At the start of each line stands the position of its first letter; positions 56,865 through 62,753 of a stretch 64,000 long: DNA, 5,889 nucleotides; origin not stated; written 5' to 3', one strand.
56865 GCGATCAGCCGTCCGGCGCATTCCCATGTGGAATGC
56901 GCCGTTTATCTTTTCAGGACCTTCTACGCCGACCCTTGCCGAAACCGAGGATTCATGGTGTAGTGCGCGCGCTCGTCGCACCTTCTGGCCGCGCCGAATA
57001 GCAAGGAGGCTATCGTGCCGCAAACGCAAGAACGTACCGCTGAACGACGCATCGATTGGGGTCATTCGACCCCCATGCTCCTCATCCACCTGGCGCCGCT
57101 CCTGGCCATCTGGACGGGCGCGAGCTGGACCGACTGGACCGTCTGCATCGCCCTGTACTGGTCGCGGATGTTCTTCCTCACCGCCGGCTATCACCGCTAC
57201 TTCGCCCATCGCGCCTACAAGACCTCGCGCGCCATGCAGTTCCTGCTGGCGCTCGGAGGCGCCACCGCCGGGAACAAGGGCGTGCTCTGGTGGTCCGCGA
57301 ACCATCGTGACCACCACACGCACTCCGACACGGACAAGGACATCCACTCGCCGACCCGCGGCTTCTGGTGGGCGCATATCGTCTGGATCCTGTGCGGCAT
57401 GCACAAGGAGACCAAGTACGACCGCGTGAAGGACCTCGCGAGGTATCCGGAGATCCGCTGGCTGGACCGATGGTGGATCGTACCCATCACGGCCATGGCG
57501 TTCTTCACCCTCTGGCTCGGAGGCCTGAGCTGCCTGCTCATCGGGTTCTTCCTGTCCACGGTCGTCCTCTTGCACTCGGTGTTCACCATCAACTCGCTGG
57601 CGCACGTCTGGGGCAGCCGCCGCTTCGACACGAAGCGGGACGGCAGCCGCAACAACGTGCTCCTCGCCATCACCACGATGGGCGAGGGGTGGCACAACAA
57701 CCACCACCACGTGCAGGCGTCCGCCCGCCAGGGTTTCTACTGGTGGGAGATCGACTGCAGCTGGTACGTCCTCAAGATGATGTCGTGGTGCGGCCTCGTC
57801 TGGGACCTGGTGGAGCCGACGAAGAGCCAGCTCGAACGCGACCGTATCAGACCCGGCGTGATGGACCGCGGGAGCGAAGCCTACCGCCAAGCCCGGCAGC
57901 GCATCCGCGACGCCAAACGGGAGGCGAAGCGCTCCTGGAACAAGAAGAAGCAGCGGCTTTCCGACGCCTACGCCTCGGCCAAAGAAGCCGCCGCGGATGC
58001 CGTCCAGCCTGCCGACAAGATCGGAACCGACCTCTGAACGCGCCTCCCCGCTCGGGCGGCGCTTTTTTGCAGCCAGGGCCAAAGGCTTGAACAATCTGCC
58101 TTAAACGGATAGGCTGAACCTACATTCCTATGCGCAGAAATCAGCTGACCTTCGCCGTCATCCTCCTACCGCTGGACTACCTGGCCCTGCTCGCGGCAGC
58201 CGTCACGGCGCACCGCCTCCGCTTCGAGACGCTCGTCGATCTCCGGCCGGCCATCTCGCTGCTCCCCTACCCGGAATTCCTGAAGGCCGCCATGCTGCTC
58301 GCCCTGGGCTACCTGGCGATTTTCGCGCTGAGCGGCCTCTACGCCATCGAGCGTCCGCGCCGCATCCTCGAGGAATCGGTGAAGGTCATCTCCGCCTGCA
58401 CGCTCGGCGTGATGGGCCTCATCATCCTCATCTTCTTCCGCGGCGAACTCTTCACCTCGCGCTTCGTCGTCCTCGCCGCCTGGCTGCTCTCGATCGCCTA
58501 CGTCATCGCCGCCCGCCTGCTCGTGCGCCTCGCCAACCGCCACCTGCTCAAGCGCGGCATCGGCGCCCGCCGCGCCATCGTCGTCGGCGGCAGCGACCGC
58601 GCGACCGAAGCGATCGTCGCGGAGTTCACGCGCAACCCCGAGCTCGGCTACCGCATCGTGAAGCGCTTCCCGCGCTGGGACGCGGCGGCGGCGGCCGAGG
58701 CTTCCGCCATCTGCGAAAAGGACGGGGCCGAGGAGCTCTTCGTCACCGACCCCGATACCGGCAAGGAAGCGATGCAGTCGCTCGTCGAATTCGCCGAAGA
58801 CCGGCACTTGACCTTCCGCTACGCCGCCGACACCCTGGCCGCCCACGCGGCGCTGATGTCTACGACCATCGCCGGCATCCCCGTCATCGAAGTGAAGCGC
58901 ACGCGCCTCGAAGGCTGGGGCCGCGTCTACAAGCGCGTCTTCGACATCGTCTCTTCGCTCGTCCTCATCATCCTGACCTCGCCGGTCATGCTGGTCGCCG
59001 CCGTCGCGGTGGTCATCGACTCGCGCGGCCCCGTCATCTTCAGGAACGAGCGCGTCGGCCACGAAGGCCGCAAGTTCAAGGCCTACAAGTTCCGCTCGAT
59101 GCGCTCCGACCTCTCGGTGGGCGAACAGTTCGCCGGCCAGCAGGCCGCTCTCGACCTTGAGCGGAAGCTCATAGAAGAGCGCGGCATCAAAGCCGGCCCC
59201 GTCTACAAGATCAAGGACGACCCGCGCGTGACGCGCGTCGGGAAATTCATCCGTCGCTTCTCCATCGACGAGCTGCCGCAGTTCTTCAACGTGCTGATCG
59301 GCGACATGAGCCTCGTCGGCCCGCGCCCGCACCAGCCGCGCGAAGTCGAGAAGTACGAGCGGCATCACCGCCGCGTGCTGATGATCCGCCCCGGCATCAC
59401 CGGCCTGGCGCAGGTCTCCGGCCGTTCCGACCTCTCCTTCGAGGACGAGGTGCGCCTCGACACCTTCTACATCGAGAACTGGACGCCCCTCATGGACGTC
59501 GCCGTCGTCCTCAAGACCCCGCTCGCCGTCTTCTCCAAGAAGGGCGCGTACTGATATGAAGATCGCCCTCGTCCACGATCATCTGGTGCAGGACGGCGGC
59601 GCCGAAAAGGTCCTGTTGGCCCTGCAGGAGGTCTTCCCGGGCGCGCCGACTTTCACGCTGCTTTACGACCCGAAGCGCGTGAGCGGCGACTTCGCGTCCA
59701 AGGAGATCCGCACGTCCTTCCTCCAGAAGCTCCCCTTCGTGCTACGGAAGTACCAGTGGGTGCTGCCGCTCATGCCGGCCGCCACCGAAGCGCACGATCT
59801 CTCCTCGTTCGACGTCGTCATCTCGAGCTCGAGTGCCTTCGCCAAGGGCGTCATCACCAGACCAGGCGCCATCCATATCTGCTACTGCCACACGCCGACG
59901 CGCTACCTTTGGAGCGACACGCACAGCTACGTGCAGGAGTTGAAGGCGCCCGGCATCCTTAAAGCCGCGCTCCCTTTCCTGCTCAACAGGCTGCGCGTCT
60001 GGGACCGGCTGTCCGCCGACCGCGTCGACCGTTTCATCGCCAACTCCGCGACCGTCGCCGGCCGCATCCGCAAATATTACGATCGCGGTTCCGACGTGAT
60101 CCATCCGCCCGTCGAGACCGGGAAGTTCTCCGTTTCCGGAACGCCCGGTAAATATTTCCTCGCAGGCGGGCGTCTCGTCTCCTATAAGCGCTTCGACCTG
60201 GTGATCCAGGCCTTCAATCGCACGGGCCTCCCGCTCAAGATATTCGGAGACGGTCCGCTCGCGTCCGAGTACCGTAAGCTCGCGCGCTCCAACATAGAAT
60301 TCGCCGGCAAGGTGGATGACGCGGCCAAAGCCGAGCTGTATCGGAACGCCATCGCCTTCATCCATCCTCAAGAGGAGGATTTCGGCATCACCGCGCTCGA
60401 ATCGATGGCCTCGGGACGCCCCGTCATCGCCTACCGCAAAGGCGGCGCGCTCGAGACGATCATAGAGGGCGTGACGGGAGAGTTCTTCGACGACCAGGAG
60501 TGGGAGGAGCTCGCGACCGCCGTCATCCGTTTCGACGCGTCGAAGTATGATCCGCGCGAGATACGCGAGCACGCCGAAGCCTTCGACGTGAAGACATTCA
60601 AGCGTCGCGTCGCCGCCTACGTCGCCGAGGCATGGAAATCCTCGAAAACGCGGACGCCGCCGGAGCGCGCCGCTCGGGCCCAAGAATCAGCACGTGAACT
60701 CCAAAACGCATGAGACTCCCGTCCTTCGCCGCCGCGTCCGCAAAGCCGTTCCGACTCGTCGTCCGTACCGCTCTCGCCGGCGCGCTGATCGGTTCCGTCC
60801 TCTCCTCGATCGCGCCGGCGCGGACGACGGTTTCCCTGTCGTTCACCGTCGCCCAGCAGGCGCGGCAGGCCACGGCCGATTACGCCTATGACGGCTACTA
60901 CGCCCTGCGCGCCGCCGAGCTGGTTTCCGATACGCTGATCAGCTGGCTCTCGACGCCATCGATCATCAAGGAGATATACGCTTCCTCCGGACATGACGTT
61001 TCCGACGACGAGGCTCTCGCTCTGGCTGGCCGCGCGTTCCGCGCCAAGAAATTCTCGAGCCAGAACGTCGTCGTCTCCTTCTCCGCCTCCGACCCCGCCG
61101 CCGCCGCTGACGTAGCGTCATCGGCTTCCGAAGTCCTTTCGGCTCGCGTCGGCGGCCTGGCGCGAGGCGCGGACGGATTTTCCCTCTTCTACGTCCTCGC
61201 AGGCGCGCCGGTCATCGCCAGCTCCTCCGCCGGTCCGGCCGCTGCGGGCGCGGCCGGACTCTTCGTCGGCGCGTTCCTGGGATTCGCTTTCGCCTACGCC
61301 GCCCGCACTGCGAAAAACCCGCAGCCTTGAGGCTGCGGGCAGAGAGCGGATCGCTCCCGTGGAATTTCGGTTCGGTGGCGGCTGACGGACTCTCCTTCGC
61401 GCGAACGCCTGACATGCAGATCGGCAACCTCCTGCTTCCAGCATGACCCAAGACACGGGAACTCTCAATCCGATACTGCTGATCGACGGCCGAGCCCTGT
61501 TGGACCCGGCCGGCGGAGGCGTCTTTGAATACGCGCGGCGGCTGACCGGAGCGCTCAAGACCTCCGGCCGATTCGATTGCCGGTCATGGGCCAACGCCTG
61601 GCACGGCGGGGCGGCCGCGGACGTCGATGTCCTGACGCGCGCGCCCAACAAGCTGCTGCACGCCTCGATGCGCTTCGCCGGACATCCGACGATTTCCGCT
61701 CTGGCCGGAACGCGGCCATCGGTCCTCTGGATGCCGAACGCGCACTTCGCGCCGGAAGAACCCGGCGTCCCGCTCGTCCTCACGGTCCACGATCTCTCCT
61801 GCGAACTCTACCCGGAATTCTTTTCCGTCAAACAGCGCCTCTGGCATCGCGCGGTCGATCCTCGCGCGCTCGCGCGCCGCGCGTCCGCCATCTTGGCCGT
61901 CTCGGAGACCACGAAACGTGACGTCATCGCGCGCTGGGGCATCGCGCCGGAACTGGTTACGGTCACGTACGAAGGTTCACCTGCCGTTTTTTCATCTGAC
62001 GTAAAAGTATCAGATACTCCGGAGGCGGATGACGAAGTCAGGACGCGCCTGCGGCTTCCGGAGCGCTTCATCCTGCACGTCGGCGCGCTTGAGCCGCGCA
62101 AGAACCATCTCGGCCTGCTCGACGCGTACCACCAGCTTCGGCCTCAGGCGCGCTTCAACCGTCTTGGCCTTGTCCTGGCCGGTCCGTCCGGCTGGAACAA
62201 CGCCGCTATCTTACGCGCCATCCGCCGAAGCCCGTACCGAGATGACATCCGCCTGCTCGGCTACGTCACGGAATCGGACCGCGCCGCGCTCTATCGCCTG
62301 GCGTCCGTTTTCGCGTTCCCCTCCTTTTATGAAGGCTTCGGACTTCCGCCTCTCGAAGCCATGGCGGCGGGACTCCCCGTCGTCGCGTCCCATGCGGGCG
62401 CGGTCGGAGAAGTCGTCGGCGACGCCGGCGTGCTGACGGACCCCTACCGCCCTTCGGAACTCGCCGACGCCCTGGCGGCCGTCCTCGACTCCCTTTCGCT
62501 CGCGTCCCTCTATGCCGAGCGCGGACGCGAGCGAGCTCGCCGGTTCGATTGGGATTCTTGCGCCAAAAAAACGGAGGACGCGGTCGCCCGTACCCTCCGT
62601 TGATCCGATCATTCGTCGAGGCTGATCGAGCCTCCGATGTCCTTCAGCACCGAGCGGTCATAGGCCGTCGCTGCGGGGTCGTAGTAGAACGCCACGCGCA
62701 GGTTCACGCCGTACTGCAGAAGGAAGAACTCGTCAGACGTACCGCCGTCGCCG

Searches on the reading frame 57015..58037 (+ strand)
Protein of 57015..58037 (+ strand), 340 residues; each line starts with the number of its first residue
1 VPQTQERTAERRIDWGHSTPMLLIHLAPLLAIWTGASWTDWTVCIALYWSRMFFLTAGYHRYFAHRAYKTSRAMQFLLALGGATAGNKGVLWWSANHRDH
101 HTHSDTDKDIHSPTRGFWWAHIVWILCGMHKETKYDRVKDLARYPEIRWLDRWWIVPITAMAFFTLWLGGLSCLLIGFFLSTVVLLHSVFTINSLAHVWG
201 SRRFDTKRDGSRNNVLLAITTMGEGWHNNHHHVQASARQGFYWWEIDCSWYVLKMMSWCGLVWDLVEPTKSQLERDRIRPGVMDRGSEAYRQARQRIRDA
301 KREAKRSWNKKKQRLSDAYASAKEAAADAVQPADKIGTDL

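Call 10: search_protein_families(library=pfam, proteins=[window:57015-58037:+], max_evalue=0.001)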
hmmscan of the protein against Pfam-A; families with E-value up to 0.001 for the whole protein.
window:57015-58037:+ (340 aa): 1 family
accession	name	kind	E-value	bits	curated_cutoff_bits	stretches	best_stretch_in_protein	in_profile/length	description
PF00487.30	FA_desaturase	-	1e-13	52.1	29.7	1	37-233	2-223/253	Fatty acid desaturase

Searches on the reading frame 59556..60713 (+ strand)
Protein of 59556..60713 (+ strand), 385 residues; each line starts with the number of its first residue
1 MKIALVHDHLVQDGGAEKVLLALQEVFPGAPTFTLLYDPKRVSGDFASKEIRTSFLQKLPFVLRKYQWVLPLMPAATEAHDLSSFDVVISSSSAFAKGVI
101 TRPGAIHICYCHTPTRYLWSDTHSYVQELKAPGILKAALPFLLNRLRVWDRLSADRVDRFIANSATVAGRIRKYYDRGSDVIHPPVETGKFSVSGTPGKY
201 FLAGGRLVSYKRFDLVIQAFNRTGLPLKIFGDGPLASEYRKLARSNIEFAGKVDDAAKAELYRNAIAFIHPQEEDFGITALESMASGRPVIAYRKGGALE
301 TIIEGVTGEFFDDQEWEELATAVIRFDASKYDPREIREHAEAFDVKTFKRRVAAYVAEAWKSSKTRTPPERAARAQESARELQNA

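Call 10: search_protein_families(library=pfam, proteins=[window:59556-60713:+], max_evalue=0.001)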
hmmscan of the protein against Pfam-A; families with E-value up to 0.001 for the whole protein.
window:59556-60713:+ (385 aa): 4 families
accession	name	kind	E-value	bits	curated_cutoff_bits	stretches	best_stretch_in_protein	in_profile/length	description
PF00534.26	Glycos_transf_1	-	1.7e-25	90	26.4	1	198-340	15-169/172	Glycosyl transferases group 1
PF13692.12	Glyco_trans_1_4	-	5e-21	75.9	27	1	200-325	3-138/142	Glycosyl transferases group 1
PF13439.12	Glyco_transf_4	-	3.6e-08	34.1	28.5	1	54-188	42-168/170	Glycosyltransferase Family 4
PF13524.12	Glyco_trans_1_2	-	3.6e-05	24.2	25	1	218-342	7-127/144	Glycosyl transferase-like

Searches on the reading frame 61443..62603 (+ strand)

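Call 10: search_protein_families(library=pfam, proteins=[window:61443-62603:+], max_evalue=0.001)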
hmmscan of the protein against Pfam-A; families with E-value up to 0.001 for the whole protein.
window:61443-62603:+ (386 aa): 5 families
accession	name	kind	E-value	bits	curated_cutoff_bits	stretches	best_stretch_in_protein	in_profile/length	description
PF00534.26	Glycos_transf_1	-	4.3e-31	108.2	26.4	1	202-363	10-171/172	Glycosyl transferases group 1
PF13692.12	Glyco_trans_1_4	-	4.3e-29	102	27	1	209-349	3-141/142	Glycosyl transferases group 1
PF20706.3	GT4-conflict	-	4e-12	46.3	26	1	200-375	190-383/385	Family 4 Glycosyltransferase in conflict systems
PF13439.12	Glyco_transf_4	-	4.1e-11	43.6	28.5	1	25-178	2-165/170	Glycosyltransferase Family 4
PF13579.12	Glyco_trans_4_4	-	2.4e-06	28.4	29.7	1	92-175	72-155/158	Glycosyl transferase 4-like domain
